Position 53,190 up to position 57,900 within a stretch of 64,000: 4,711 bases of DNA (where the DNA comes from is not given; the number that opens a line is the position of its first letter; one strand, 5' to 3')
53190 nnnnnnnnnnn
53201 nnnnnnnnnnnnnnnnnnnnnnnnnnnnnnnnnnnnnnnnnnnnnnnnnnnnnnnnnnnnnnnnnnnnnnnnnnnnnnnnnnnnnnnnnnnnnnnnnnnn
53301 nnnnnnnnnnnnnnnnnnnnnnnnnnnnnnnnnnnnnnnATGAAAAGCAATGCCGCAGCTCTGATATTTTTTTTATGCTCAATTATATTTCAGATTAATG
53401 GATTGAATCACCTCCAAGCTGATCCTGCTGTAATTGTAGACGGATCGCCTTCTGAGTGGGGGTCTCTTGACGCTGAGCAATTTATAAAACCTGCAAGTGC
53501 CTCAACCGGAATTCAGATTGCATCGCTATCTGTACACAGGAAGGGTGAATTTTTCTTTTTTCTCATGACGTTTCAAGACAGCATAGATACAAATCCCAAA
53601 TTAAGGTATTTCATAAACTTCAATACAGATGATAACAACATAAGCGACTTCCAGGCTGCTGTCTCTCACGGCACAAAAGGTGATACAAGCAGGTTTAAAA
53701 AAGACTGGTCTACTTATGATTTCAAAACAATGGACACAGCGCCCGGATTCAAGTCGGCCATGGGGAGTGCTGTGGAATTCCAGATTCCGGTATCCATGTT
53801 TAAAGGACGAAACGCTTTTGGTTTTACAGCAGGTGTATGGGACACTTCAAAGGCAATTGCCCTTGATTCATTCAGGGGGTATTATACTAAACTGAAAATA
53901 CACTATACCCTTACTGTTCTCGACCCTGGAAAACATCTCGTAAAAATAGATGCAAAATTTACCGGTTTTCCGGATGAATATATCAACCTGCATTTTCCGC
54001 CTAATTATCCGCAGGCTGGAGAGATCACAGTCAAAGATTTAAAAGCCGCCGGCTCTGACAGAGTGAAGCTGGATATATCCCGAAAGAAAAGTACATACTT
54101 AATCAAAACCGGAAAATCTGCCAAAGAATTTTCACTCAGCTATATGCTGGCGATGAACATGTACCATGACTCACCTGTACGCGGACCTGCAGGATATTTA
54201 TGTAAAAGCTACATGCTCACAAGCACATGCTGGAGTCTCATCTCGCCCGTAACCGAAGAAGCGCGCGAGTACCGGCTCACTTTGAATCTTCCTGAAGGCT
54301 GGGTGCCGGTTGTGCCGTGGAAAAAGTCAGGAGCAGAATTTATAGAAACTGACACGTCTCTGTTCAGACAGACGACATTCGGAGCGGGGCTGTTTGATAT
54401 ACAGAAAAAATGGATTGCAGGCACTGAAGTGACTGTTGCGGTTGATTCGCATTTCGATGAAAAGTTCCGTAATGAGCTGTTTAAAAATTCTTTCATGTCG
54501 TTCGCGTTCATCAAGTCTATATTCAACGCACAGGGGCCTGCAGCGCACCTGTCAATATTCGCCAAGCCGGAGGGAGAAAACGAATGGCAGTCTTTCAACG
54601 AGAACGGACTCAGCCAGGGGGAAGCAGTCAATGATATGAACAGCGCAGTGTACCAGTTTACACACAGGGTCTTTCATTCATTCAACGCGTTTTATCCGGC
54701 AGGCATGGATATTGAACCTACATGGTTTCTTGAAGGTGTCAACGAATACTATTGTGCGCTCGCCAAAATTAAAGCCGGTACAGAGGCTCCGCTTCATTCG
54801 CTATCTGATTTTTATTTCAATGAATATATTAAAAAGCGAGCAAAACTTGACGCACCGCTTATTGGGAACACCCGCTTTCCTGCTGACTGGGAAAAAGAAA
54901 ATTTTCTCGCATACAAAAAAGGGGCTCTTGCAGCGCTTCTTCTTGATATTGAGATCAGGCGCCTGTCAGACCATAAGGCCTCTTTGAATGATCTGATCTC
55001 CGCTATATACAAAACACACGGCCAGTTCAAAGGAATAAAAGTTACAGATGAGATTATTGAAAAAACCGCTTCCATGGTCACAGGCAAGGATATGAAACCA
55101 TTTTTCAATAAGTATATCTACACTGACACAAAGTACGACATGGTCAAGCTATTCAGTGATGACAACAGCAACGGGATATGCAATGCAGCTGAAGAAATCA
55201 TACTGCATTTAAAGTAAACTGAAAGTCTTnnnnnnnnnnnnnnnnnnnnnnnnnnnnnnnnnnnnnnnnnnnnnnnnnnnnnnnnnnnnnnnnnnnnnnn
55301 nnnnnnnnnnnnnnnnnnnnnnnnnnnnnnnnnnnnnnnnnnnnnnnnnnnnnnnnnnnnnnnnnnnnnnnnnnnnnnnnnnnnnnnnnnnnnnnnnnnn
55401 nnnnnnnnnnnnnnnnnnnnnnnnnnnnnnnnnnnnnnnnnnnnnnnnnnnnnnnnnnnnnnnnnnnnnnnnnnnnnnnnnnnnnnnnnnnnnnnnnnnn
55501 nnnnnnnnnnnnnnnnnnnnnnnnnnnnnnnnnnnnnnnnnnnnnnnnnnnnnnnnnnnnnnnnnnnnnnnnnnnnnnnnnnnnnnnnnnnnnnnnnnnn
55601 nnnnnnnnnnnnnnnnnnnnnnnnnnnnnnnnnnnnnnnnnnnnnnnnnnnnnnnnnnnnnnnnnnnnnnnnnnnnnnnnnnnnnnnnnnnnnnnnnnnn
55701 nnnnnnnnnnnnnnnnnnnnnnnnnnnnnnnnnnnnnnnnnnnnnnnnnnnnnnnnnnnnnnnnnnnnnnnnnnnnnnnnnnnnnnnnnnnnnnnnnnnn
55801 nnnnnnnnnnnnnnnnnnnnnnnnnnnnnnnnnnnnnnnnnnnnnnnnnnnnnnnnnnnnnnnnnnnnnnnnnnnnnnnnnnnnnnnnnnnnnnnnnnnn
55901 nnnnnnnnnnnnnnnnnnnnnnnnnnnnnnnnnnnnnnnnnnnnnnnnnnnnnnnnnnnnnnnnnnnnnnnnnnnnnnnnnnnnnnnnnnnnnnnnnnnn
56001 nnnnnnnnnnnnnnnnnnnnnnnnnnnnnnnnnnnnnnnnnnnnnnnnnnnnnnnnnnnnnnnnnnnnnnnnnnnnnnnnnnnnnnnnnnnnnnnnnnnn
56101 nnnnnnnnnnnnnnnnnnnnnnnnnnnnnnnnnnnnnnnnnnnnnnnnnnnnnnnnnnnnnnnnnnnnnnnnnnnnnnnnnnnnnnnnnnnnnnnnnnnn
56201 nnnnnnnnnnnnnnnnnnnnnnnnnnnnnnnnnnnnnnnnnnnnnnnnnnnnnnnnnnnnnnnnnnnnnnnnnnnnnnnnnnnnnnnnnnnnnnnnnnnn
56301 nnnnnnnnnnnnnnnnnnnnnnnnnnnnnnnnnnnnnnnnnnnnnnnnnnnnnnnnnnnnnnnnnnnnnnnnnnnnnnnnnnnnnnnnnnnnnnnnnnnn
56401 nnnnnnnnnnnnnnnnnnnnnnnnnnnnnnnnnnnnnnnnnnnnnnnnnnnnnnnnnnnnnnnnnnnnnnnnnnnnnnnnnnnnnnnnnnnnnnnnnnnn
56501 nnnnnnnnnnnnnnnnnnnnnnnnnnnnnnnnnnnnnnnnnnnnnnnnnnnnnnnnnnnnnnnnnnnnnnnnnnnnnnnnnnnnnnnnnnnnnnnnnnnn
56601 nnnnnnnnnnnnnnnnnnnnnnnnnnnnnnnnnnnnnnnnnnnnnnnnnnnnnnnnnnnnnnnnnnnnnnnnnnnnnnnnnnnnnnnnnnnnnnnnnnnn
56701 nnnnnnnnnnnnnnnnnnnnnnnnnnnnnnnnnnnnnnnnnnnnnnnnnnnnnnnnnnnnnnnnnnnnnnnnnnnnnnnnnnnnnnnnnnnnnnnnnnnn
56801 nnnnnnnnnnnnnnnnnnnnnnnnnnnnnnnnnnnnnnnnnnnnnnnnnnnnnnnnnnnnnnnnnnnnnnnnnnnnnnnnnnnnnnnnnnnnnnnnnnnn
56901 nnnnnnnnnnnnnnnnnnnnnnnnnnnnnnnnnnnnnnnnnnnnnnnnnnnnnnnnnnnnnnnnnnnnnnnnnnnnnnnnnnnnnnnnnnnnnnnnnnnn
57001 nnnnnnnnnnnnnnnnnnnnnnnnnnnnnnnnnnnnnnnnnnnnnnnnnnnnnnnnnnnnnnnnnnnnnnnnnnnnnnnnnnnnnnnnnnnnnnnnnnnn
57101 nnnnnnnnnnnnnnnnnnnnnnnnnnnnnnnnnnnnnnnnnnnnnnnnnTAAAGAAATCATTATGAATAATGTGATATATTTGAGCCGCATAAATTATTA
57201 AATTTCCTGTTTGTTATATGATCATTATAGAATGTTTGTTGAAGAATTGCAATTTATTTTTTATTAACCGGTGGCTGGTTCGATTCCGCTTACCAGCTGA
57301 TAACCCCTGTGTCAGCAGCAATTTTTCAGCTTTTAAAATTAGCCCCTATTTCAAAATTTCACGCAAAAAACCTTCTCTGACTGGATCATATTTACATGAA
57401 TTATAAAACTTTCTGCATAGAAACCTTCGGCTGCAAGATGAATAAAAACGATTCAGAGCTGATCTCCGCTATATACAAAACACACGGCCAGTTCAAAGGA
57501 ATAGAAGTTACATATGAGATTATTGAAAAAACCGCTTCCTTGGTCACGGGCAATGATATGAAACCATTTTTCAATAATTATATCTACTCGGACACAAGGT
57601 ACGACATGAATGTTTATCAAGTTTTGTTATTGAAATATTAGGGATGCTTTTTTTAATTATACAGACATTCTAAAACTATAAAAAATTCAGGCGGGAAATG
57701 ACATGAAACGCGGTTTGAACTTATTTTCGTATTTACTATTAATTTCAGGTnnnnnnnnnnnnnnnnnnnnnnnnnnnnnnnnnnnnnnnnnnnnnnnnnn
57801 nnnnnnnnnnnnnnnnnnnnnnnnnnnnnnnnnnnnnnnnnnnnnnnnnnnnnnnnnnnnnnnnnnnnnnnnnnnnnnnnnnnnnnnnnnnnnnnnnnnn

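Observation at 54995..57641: Recombination scar: ~165-bp direct repeats and a chimeric miaB-5'/peptidase-3' pseudo-ORF bracket the 7TMR-DISM-PP2C gene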

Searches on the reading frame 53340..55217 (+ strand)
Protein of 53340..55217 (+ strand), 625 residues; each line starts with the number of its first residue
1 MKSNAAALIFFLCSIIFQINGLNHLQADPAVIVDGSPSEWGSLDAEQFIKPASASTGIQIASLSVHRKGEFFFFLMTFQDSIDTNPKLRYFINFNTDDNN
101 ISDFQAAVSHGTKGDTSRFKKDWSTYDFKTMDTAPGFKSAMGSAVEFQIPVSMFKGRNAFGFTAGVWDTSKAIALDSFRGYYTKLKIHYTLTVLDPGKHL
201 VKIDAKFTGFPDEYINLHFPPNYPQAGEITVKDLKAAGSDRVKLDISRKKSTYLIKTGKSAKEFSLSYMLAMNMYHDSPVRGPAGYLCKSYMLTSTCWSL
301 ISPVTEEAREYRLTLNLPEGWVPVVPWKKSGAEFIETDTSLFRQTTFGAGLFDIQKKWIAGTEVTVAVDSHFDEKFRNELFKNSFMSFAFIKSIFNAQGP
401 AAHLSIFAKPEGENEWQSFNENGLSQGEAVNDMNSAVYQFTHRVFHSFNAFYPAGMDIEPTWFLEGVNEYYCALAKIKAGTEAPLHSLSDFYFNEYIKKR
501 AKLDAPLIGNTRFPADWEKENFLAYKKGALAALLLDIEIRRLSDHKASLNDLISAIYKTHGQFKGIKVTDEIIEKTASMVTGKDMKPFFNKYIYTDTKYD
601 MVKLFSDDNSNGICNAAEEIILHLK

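Call 6: search_protein_families(library=pfam, proteins=[window:53340-55217:+], max_evalue=0.01)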
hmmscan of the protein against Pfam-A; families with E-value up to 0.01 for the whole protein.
window:53340-55217:+ (625 aa): 1 family
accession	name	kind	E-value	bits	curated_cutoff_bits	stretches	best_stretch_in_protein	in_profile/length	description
PF17899.6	Peptidase_M61_N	-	0.0028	18.1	23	1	188-332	1-144/168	Peptidase M61 N-terminal domain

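Call 9: find_encoding_contigs(protein=window:53340-55217:+, flank=8000, max_places=10)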
Protein window:53340-55217:+ (625 aa): no gene with exactly this product is on record in the collection.

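Call 10: find_homologous_proteins(query=window:53340-55217:+, max_evalue=0.00001)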
Query window:53340-55217:+ (625 aa): 11 proteins with E <= 0.00001 among 8000 candidates.
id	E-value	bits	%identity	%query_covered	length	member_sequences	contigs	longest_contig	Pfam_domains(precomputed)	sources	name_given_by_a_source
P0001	0.0e+0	1442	100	100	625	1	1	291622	-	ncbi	-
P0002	1.5e-190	653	68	66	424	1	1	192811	PF17899.7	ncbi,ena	-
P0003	1.1e-175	604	53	73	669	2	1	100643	PF18884.6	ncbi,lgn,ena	-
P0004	2.2e-168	580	52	70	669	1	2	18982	PF18884.6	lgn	-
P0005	4.4e-156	539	50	70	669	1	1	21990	PF18884.6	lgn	-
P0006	6.8e-129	449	45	69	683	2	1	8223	-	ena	-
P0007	1.2e-127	445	44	69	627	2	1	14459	-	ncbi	-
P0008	6.7e-124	433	44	69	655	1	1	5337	-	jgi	-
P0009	3.9e-123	430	45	64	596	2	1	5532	PF17899.7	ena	-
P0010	6.5e-123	429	43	69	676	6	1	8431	-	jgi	-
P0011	4.0e-121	423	45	69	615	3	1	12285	-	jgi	jgi:hypothetical protein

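Call 11: find_encoding_contigs(protein=P0002, flank=10000, max_places=4)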
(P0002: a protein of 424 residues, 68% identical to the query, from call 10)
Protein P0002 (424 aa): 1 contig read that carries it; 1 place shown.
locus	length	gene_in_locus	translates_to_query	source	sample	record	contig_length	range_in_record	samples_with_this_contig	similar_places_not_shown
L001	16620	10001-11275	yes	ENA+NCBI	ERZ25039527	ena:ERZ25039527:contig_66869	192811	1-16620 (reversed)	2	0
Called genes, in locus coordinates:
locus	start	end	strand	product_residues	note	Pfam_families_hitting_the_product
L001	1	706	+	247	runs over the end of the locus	PF14808:TMEM164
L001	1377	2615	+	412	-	PF00133:tRNA-synt_1 (faint), PF01406:tRNA-synt_1e, PF09334:tRNA-synt_1g (weak)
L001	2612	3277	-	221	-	PF21948:LplA-B_cat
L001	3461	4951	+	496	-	PF00890:FAD_binding_2 (weak), PF01134:GIDA (faint), PF01266:DAO (weak), PF01593:Amino_oxidase, PF01946:Thi4 (weak), PF07992:Pyr_redox_2 (faint), PF12831:FAD_oxidored, PF13450:NAD_binding_8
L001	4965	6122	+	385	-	PF00970:FAD_binding_6, PF00175:NAD_binding_1, PF00111:Fer2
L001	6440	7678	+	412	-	PF14319:Zn_Tnp_IS91, PF04986:Y2_Tnp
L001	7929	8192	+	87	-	PF01850:PIN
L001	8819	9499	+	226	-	-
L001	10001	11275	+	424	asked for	PF17899:Peptidase_M61_N (weak)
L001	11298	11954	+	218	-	-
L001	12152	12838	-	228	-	PF04986:Y2_Tnp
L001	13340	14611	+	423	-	PF00078:RVT_1, PF08388:GIIM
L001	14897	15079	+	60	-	-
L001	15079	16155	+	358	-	PF08239:SH3_3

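Call 12: find_encoding_contigs(protein=P0003, flank=10000, max_places=4)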
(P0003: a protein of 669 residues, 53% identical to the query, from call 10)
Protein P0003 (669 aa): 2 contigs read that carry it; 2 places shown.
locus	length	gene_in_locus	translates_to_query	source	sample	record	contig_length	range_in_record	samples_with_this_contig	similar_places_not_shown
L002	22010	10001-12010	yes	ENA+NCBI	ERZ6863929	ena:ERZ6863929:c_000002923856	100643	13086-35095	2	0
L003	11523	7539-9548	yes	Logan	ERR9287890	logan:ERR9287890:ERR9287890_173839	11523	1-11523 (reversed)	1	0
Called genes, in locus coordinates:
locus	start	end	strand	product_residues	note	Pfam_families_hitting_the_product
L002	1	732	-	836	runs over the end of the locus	PF02901:PFL-like, PF01228:Gly_radical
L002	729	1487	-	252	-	PF00392:GntR, PF07840:FadR_C, PF07729:FCD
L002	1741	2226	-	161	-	-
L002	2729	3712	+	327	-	PF20030:bpMoxR, PF07726:AAA_3, PF07728:AAA_5, PF17863:AAA_lid_2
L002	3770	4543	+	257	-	PF01882:DUF58, PF05762:VWA_CoxE (weak), PF13519:VWA_2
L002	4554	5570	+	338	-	-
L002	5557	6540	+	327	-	PF07584:BatA (weak), PF01882:DUF58 (weak), PF00092:VWA, PF06707:DUF1194 (faint), PF13519:VWA_2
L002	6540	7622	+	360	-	PF00092:VWA, PF13519:VWA_2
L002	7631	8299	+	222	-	PF13174:TPR_6 (faint), PF13414:TPR_11 (faint), PF13424:TPR_12 (faint), PF13432:TPR_16 (weak), PF13432:TPR_16, PF07719:TPR_2 (weak), PF13181:TPR_8 (weak), PF00515:TPR_1 (weak), +3 more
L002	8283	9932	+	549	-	PF13584:BatD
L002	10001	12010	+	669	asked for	PF18884:TSP3_bac (faint)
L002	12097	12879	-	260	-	PF01503:PRA-PH (faint), PF03819:MazG, PF12643:MazG-like (faint), PF03819:MazG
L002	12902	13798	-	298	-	PF00291:PALP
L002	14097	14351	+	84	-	-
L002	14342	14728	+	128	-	PF01850:PIN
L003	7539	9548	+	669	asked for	PF18884:TSP3_bac (faint)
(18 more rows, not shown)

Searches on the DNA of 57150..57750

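Call 5: search_rna_families(source=window, start=57150, end=57750, threshold=evalue, max_evalue=10, show_alignments=3)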
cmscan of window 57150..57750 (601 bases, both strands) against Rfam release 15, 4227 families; matches with E-value up to 10: 3.
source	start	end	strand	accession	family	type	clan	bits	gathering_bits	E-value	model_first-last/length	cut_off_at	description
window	57427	57461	+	RF00280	SNORD51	Gene; snRNA; snoRNA; CD-box;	CL00054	18.8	50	2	1-79/79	no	Small nucleolar RNA SNORD51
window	57310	57444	-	RF02625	WsnRNA46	Gene; sRNA;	-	14.8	65.3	9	1-151/151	no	Wolbachia sRNA 46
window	57206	57252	-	RF02671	Ysr35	Gene; sRNA;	-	10.4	428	1.7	1-339/339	no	Yersinia sRNA 35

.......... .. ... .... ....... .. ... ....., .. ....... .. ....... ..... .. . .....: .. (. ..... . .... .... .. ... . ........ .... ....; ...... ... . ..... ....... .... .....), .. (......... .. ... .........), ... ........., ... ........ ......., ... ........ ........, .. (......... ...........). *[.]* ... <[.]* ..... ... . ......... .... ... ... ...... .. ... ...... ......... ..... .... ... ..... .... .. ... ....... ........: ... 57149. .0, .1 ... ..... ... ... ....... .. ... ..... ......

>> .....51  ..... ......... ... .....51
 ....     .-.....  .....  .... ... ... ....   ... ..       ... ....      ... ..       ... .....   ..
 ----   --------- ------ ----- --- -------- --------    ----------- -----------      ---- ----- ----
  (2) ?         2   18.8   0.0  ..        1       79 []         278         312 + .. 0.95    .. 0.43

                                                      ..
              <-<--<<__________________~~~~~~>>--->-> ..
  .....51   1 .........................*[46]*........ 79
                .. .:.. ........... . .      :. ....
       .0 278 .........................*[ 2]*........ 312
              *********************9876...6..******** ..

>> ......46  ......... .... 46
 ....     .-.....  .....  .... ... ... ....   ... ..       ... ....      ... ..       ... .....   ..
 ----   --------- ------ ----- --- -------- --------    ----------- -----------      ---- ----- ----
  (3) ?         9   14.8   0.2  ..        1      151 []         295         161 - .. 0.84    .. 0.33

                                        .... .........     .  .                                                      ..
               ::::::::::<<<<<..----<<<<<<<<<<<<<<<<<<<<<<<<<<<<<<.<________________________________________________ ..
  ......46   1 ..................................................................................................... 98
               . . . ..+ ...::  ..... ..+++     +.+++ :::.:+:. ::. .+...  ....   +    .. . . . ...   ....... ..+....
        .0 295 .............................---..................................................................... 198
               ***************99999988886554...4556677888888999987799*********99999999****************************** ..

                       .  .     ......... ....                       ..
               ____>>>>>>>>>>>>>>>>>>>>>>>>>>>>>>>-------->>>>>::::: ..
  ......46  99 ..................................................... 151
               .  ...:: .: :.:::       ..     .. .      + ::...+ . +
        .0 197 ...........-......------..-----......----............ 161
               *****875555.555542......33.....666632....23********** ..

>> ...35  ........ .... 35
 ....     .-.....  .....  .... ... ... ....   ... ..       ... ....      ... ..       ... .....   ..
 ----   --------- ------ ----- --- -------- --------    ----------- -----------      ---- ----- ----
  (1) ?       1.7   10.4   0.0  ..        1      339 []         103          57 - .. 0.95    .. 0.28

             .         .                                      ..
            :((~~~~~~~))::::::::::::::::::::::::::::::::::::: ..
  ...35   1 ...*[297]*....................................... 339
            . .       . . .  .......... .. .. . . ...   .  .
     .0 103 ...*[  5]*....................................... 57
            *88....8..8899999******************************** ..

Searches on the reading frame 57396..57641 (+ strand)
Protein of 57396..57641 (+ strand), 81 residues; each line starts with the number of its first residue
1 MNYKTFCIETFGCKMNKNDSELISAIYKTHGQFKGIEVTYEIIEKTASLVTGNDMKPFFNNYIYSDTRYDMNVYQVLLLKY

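Call 6: search_protein_families(library=pfam, proteins=[window:57396-57641:+], max_evalue=0.01)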
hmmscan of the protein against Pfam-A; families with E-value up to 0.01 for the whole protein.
window:57396-57641:+ (81 aa): 1 family
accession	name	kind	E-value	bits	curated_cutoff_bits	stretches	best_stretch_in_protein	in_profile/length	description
PF00919.26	UPF0004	-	4.5e-05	23.8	27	1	6-31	2-27/98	Uncharacterized protein family UPF0004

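Call 8: find_encoding_contigs(protein=window:57396-57641:+, flank=6000, max_places=10)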
Protein window:57396-57641:+ (81 aa): no gene with exactly this product is on record in the collection.

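Call 28: find_homologous_proteins(query=window:57396-57641:+, max_evalue=0.001)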
Query window:57396-57641:+: no candidate shares three 5-residue words with the query. No homologue found.
